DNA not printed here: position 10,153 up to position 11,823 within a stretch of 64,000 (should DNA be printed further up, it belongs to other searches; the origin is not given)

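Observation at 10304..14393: cpgS-like P-loop protein operonic with ornithine carbamoyltransferase, carbamate kinase and an SDR, without arginine deiminase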

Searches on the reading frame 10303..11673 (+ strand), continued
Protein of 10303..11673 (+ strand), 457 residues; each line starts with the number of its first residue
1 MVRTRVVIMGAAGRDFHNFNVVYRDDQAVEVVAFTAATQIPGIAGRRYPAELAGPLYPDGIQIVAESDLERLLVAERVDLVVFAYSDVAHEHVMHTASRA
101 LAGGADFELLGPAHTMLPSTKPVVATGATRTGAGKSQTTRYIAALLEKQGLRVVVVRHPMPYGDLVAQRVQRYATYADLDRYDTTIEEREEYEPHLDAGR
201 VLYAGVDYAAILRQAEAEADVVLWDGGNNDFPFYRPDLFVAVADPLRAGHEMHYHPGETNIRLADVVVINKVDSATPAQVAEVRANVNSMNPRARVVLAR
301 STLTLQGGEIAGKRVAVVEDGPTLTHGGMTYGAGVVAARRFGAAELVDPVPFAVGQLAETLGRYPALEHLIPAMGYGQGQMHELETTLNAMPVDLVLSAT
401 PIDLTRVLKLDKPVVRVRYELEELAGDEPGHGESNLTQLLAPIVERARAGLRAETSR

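Call 38: search_protein_families(library=pfam, proteins=[L040:4965-5417:+, L016:5658-6026:+, L041:6184-7965:+, L050:4766-5521:+, L036:599-1105:+, L042:3913-4440:+, L065:13704-14663:+, L035:5794-6063:+, L009:4679-5467:+, L041:9320-10582:+], max_evalue=0.001)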
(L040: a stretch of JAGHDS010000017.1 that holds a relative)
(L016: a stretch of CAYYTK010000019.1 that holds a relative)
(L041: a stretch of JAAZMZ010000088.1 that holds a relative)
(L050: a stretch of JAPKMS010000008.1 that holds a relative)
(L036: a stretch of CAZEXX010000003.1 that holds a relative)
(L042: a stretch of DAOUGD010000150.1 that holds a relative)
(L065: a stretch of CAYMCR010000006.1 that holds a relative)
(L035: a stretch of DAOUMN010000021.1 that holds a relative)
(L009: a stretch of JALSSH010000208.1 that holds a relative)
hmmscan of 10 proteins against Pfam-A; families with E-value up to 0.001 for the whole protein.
L040:4965-5417:+ (151 aa): 1 family
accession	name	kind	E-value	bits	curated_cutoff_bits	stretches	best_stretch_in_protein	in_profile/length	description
PF01029.23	NusB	-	5.4e-35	121.1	23.1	1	5-129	1-131/133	NusB family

L016:5658-6026:+ (123 aa): 1 family
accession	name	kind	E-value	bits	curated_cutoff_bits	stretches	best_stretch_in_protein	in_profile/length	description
PF03780.18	Asp23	-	1e-14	55.3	28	1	6-109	2-107/108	Asp23 family, cell envelope-related function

L041:6184-7965:+ (594 aa): 2 families
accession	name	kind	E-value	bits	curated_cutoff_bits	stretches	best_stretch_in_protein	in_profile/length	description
PF00750.26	tRNA-synt_1d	-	1.2e-65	222.3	23.3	1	114-465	2-349/349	tRNA synthetases class I (R), catalytic domain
PF05746.21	DALR_1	-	4.3e-29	101.4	22.3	1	479-594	1-117/117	DALR anticodon binding domain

L050:4766-5521:+ (252 aa): 5 families
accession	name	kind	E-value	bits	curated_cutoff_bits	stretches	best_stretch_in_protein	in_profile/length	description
PF13561.12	adh_short_C2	-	1.3e-64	218.4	27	1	16-249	1-235/236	Enoyl-(Acyl carrier protein) reductase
PF00106.31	adh_short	-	2.3e-62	210.4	26.6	1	10-204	1-194/195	short chain dehydrogenase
PF08659.16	KR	-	4e-19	69.7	22.6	1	13-185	4-174/180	KR domain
PF02882.25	THF_DHG_CYH_C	-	1.2e-05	25.1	27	1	7-68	34-97/160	Tetrahydrofolate dehydrogenase/cyclohydrolase, NAD(P)-binding domain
PF01370.27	Epimerase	-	0.00025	21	20.9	1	12-178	1-161/240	NAD dependent epimerase/dehydratase family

L036:599-1105:+ (169 aa): 0 families

L042:3913-4440:+ (176 aa): 1 family
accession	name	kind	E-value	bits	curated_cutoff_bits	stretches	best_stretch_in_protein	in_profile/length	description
PF01467.32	CTP_transf_like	-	1.6e-23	83.8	21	1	7-132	1-129/133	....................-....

L065:13704-14663:+ (320 aa): 1 family
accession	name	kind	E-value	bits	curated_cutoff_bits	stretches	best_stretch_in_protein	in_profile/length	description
PF00698.26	Acyl_transf_1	-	4.6e-33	115.5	32.7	1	7-288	3-273/319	Acyl transferase domain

L035:5794-6063:+ (90 aa): 1 family
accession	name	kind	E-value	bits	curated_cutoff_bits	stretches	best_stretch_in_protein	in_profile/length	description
PF01649.23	Ribosomal_S20p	-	7.2e-24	84.7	29.5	1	2-85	1-82/83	Ribosomal protein S20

L009:4679-5467:+ (263 aa): 1 family
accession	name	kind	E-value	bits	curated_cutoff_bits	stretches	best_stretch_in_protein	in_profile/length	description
PF00902.23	TatC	-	6.9e-59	199.6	25.1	1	36-241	1-208/208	Sec-independent protein translocase protein (TatC)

L041:9320-10582:+ (421 aa): 4 families
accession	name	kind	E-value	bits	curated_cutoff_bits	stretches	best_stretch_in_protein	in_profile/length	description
PF01018.28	GTP1_OBG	-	8.2e-59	198.1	27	1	2-156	1-155/155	GTP1/OBG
PF01926.29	MMR_HSR1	-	5.8e-23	81.6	21.9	1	159-279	1-113/113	50S ribosome-binding GTPase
PF09269.16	DUF1967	-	2.9e-21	75.7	27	1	352-419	1-70/70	Domain of unknown function (DUF1967)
PF02421.24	FeoB_N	-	1.5e-11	44.5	27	1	160-320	3-155/156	Ferrous iron transport protein B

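Call 39: search_protein_families(library=pfam, proteins=[L009:2-1168:+, L042:10935-11627:-, L012:4101-4628:+, L042:1403-3913:+, L063:11481-12353:+, L048:7246-8424:+, L008:6448-7893:+, L010:11411-13516:+, L048:3288-4931:+, L023:4937-6223:+], max_evalue=0.001)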
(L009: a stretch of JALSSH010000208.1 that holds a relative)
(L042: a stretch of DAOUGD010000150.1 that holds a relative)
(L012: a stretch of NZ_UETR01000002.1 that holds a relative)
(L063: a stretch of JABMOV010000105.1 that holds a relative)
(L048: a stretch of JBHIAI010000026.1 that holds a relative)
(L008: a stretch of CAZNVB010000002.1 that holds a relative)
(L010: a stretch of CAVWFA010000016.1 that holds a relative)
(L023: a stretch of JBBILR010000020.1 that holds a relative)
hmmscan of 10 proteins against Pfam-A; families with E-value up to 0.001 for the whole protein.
L009:2-1168:+ (389 aa): 6 families
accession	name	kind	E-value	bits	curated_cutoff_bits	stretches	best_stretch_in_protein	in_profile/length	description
PF00005.33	ABC_tran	-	2e-24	87.2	25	1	104-229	5-137/137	ABC transporter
PF12848.13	ABC_tran_Xtn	-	4.8e-12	46.2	25.9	1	1-69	16-83/85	ABC transporter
PF16326.10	ABC_tran_CTD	-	1e-11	45.3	32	1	324-387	4-67/69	ABC transporter C-terminal domain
PF13304.12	AAA_21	-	1e-07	32.8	27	1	112-131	1-26/304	AAA domain, putative AbiEii toxin, Type IV TA system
PF02463.25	SMC_N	-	6e-05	23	40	0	200-263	136-205/220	RecF/RecN/SMC N terminal domain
PF13191.12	AAA_16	-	0.0008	20.4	32.6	0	109-168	23-85/167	AAA ATPase domain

L042:10935-11627:- (231 aa): 4 families
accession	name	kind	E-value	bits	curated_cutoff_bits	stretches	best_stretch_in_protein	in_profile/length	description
PF00072.30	Response_reg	-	2e-21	76.7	30.2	1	13-132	1-110/111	Response regulator receiver domain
PF00196.25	GerE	-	2.3e-20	72.4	23.5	1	169-223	3-57/57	Bacterial regulatory proteins, luxR family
PF08281.18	Sigma70_r4_2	-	6.3e-05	23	25.7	1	169-211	11-54/54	Sigma-70, region 4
PF13384.12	HTH_23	-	0.001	19.3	24.6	0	174-201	8-35/50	Homeodomain-like domain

L012:4101-4628:+ (176 aa): 1 family
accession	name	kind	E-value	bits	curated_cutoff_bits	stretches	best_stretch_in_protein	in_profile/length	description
PF02620.22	YceD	-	6.7e-27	94.3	33.2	1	56-173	2-118/119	Large ribosomal RNA subunit accumulation protein YceD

L042:1403-3913:+ (837 aa): 8 families
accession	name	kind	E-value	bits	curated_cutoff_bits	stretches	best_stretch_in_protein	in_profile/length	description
PF17191.10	RecG_wedge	-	2.3e-28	99.3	23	1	164-319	5-158/162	RecG wedge domain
PF00270.35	DEAD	-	1e-21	77.8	26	1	415-577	3-165/167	DEAD/DEAH box helicase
PF00271.37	Helicase_C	-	7e-20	71.8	23.5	1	621-728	13-108/110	Helicase conserved C-terminal domain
PF19833.4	RecG_dom3_C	-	4.3e-13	49.6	26.8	1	756-831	1-78/87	ATP-dependent DNA helicase RecG, domain 3, C-terminal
PF04851.21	ResIII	-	6.3e-09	36.4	22.5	1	412-571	4-162/164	Type III restriction enzyme, res subunit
PF01336.31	tRNA_anti-codon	-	1.3e-07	31.9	27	1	227-286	12-74/75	OB-fold nucleic acid binding domain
PF22590.2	Cas3-like_C_2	-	0.00011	22.8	27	1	644-729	15-104/106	CRISPR-associated nuclease/helicase Cas3, C-terminal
PF13604.12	AAA_30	-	0.00015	22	27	1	422-555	8-108/191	AAA domain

L063:11481-12353:+ (291 aa): 4 families
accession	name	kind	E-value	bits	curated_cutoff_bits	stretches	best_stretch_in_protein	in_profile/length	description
PF02629.25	CoA_binding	-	1.4e-28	99.9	22.3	1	6-99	1-97/97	CoA binding domain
PF00549.24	Ligase_CoA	-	3.5e-27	95.5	24.5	1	151-271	1-126/128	CoA-ligase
PF13607.11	Succ_CoA_lig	-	5.8e-10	39.5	27.4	1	145-282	1-132/138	Succinyl-CoA ligase like flavodoxin domain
PF13380.12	CoA_binding_2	-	3e-05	24.9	22.8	1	32-128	26-114/116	CoA binding domain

L048:7246-8424:+ (393 aa): 5 families
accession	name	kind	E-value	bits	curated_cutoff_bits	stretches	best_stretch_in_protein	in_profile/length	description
PF08442.15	ATP-grasp_2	-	1.1e-75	254.1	29.5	1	2-203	1-202/202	ATP-grasp domain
PF00549.24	Ligase_CoA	-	3.2e-28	98.9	24.5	1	262-377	1-123/128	CoA-ligase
PF24948.1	Citrate_synth_N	-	4.9e-14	52.7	83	1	25-226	36-228/232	ATP-citrate synthase ATP-grasp domain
PF13549.11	ATP-grasp_5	-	7.2e-08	32.5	27.6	1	4-116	11-120/221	ATP-grasp domain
PF01071.24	GARS_A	-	0.00071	19.9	27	0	8-81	6-75/194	Phosphoribosylglycinamide synthetase, ATP-grasp (A) domain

L008:6448-7893:+ (482 aa): 4 families
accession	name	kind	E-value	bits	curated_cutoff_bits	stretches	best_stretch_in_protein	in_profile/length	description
PF13520.12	AA_permease_2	-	1.8e-54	185.8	27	1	28-434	4-402/427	Amino acid permease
PF00324.27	AA_permease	-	6.4e-39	134.4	24.6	1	33-432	5-416/470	Amino acid permease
PF13906.12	AA_permease_C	-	2e-15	57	27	1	413-463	1-51/51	C-terminus of AA_permease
PF03845.19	Spore_permease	-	3.1e-05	23.4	23.4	1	165-282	112-232/321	Spore germination protein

L010:11411-13516:+ (702 aa): 0 families

L048:3288-4931:+ (548 aa): 1 family
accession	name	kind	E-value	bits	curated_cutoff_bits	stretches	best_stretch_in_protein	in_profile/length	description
PF00171.27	Aldedh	-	3.9e-100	336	23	1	60-513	11-449/461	Aldehyde dehydrogenase family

L023:4937-6223:+ (429 aa): 1 family
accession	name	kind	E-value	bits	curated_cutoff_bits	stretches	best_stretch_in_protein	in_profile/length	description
PF00202.27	Aminotran_3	-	1.9e-71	241.3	30.5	1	35-398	10-373/403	Aminotransferase class-III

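Call 47: list_cluster_members(proteins=[P0143, P0144, P0146, P0147, P0157, P0165, P0180, P0192, P0209, P0125])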
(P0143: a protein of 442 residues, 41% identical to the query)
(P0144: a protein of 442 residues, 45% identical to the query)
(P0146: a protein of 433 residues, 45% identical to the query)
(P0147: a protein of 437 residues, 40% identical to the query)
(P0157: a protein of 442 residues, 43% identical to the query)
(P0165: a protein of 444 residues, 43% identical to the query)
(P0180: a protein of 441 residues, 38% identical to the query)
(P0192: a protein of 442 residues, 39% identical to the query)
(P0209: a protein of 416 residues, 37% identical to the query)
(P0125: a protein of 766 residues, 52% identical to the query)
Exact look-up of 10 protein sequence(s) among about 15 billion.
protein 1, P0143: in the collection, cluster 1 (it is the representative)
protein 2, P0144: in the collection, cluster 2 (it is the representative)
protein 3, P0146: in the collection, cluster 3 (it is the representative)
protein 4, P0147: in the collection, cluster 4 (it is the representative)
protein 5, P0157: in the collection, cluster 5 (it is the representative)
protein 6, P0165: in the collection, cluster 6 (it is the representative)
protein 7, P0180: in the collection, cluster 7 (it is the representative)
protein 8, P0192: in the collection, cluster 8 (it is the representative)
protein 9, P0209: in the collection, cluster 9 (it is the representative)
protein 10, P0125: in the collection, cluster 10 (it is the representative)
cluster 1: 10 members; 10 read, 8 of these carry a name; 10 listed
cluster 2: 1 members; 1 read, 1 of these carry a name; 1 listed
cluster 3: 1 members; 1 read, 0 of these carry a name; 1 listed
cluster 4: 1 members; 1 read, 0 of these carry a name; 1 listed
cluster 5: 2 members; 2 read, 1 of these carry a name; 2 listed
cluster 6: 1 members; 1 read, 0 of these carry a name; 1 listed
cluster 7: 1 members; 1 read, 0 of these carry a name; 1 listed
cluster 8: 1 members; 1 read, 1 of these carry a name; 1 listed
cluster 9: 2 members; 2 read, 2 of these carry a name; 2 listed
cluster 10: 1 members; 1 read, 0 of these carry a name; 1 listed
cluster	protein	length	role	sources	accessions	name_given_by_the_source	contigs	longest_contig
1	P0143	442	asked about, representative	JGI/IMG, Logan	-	predicted GTPase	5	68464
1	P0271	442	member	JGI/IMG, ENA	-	predicted GTPase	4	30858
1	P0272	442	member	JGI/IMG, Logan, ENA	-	predicted GTPase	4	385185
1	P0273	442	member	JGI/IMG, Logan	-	predicted GTPase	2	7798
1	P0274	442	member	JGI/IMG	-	predicted GTPase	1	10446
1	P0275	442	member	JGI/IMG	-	predicted GTPase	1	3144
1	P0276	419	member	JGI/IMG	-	predicted GTPase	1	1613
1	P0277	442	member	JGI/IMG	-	predicted GTPase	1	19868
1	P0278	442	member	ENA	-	-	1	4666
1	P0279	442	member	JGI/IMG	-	-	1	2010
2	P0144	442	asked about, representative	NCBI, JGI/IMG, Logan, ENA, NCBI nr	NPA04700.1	MAG: GTPase [Crenarchaeota archaeon] | GTPase [Thermoproteota archaeon]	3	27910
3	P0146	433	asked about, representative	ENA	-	-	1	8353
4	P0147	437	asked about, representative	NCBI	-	-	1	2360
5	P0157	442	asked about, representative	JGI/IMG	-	-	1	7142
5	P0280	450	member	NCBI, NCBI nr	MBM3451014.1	MAG: GTPase [Armatimonadetes bacterium] | GTPase [Armatimonadota bacterium]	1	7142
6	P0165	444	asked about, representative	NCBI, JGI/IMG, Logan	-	-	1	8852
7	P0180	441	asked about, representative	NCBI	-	-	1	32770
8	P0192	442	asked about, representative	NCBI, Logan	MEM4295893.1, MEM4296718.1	MAG: hypothetical protein QXS91_03750 [Candidatus Anstonellales archaeon]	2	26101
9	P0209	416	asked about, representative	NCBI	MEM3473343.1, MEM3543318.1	MAG: GTPase [archaeon]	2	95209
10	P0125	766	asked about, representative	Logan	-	-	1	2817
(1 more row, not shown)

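Call 56: find_encoding_contigs(protein=P0006, flank=8000, max_places=2)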
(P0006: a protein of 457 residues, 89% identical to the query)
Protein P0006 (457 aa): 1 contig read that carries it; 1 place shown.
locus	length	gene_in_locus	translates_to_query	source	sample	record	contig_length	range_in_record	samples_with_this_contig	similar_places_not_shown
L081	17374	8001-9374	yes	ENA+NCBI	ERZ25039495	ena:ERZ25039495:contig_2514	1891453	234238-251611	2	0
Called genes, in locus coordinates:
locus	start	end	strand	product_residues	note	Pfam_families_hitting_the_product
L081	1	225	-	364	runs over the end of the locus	PF00356:LacI, PF00532:Peripla_BP_1, PF13407:Peripla_BP_4, PF13377:Peripla_BP_3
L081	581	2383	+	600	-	PF00496:SBP_bac_5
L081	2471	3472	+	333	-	PF00528:BPD_transp_1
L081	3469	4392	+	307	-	PF00528:BPD_transp_1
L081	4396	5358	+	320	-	PF00005:ABC_tran, PF08352:oligo_HPY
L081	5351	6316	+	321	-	PF00005:ABC_tran, PF13401:AAA_22 (faint), PF08352:oligo_HPY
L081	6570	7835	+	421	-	PF01566:Nramp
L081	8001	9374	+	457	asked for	-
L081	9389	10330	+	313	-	PF02729:OTCace_N, PF00185:OTCace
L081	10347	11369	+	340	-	PF00696:AA_kinase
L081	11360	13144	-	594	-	PF00005:ABC_tran, PF13304:AAA_21 (faint)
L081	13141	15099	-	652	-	PF00005:ABC_tran, PF02463:SMC_N (faint), PF13304:AAA_21 (faint)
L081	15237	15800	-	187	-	PF05099:TerB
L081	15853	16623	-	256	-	PF04264:YceI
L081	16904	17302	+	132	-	PF01814:Hemerythrin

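Call 57: find_encoding_contigs(protein=P0125, flank=5000, max_places=2)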
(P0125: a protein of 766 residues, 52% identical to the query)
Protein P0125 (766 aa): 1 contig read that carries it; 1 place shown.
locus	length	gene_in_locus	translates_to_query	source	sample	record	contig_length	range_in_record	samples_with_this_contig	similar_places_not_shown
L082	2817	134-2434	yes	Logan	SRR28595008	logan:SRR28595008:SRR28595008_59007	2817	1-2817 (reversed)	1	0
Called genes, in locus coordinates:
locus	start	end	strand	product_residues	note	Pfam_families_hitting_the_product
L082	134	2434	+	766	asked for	PF00696:AA_kinase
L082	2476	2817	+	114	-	?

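Call 61: predict_structure(alignment_id=A3)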
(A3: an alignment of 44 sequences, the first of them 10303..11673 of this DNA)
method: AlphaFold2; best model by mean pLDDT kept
length: 457 residues; sequences in the alignment: 44
mean_pLDDT: 92.3   pTM: 0.91
mean pLDDT of the five models: 92.3, 91.8, 91.7, 91.6, 91.4
residues with pLDDT >= 90: 371; 70-90: 70; 50-70: 9; < 50: 7
segments of 3 or more residues with pLDDT < 50: 427-431
pLDDT, mean of each block of 10 residues (from residue 1): 93 94 97 86 88 96 94 97 95 96 97 96 97 94 97 93 90 96 91 95 96 98 91 97 95 96 97 94 97 95 92 96 82 90 96 93 88 87 95 96 92 93 68 77 93 64
secondary structure, 60 per line:
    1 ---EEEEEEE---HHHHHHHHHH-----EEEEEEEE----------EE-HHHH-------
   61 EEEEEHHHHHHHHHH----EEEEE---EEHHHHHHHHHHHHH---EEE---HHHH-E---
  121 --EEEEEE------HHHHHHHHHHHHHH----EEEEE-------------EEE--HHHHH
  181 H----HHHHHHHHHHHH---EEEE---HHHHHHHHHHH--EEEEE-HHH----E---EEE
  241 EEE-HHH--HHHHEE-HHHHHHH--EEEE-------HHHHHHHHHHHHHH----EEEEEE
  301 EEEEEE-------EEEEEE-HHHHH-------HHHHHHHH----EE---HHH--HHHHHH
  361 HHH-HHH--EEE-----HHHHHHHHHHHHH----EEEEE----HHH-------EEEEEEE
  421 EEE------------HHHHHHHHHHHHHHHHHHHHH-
elements in order: E4-10 H14-23 E29-36 H50-53 E61-65 H66-75 E80-84 H90-102 E106-108 H112-115 E123-128 H135-148 E153-157 E171-173 H176-181 H186-197 E201-204 H208-218 E221-225 E238-243 H250-253 H257-263 E266-269 H277-290 E295-306 E314-319 H321-325 H333-340 H355-363 E370-372 H378-390 E395-399 E414-423 H436-456

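Call 66: find_homologous_proteins(query=P0144, max_evalue=1e-20)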
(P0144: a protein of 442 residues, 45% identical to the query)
Query P0144 (442 aa): 7847 proteins with E <= 1e-20 among 8000 candidates; the best 120 are listed.
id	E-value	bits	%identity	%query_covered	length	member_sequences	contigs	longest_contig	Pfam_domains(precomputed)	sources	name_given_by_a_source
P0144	4.4e-287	970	100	100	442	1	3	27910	PF10609.16,PF01656.30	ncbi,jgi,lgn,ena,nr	ncbi:MAG: GTPase [Crenarchaeota archaeon]|nr:GTPase [Thermoproteota archaeon]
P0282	2.7e-218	743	74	100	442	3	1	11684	PF01656.30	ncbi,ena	-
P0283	9.0e-165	567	59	99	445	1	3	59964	-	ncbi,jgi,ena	-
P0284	2.1e-164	566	60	95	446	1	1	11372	-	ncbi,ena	-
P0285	2.0e-163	562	58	98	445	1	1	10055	-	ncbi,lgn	ncbi:MAG: cyclic 2,3-diphosphoglycerate synthase [Pyrodictiaceae archaeon]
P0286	3.0e-163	562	59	99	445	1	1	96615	-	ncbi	-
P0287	3.2e-163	562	58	98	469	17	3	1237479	-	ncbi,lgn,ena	-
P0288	4.8e-162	558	58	98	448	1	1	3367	-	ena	-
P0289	6.8e-162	557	58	98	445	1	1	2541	-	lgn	-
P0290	1.0e-161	557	57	98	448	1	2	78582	-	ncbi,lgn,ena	-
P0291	2.2e-161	556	59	98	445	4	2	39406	-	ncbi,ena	-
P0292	3.7e-161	555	59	98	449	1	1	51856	-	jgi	jgi:predicted GTPase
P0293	5.6e-161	554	57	98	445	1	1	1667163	-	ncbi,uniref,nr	ncbi:cyclic 2,3-diphosphoglycerate synthase [Hyperthermus butylicus]|uniref:Universally conserved pr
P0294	2.5e-160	552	59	98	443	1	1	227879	-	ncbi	-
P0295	3.5e-160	552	59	98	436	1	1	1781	-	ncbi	-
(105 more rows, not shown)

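Call 67: fold_search(model_id=the predicted structure, library=pdb)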
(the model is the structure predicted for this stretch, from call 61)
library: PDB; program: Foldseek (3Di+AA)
matches with E <= 10: 1213; with E <= 0.001: 21
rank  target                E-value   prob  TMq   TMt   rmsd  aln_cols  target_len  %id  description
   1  8oru_AAA              1.3e-17  1.00  0.46  0.46  15.5       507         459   15  cyclic 2,3-diphosphoglycerate synthetase from the hyperthermophilic archaeon Methanothermus fervidus bound to 2,3-di (released 2023-12-06)
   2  8ork                  2.6e-17  1.00  0.43  0.42  16.0       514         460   15  cyclic 2,3-diphosphoglycerate synthetase from the hyperthermophilic archaeon Methanothermus fervidus (released 2023-12-06)
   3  4lkv_B                7.5e-09  1.00  0.44  0.60   6.8       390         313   14  Determinants of lipid substrate and membrane binding for the tetraacyldisaccharide-1-phosphate 4 -kinase LpxK (released 2014-07-09)
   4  4itn                  1.7e-08  1.00  0.41  0.58   7.5       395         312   12  Crystal structure of "compact P-loop" LpxK from Aquifex aeolicus in complex with chloride at 2.2 angstrom resolution (released 2013-04-03)
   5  4ehx                  1.8e-08  1.00  0.45  0.62   6.6       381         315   13  Crystal structure of LpxK from Aquifex aeolicus at 1.9 angstrom resolution (released 2012-08-29)
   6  4lkv_C                4.4e-08  1.00  0.44  0.61   7.1       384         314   12  Determinants of lipid substrate and membrane binding for the tetraacyldisaccharide-1-phosphate 4 -kinase LpxK (released 2014-07-09)
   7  4ehy                  6.7e-08  1.00  0.46  0.65   6.7       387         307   13  Crystal structure of LpxK from Aquifex aeolicus in complex with ADP/Mg2+ at 2.2 angstrom resolution (released 2012-08-29)
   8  4ehw                  2.4e-07  1.00  0.44  0.61   6.5       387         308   13  Crystal structure of LpxK from Aquifex aeolicus at 2.3 angstrom resolution (released 2012-08-29)
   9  2obn_B                5.9e-05  1.00  0.23  0.30  16.3       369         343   12  Crystal structure of a duf1611 family protein (ava_3511) from anabaena variabilis atcc 29413 at 2.30 A resolution (released 2007-01-16)
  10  2obn_A                6.6e-05  1.00  0.23  0.30  16.8       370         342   12  Crystal structure of a duf1611 family protein (ava_3511) from anabaena variabilis atcc 29413 at 2.30 A resolution (released 2007-01-16)
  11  2obn_C                7.0e-05  1.00  0.23  0.29  16.6       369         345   12  Crystal structure of a duf1611 family protein (ava_3511) from anabaena variabilis atcc 29413 at 2.30 A resolution (released 2007-01-16)
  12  2obn_D                1.4e-04  1.00  0.23  0.29  16.5       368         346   12  Crystal structure of a duf1611 family protein (ava_3511) from anabaena variabilis atcc 29413 at 2.30 A resolution (released 2007-01-16)
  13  7xrj                  1.6e-04  0.92  0.17  0.23  16.3       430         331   11  crystal structure of N-acetyltransferase DgcN-25328 (released 2023-02-01)
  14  5ihp_B                2.6e-04  0.98  0.18  0.29  15.6       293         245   18  Crystal Structure of Cobyrinic Acid a,c-diamide synthase from Mycobacterium smegmatis with bound ADP and Magnesium (released 2016-03-30)
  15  5if9_A                4.1e-04  0.99  0.18  0.28  10.1       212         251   19  Crystal Structure of Cobyrinic Acid a,c-diamide synthase from Mycobacterium smegmatis with bound ATP analog and Magnes (released 2016-03-09)
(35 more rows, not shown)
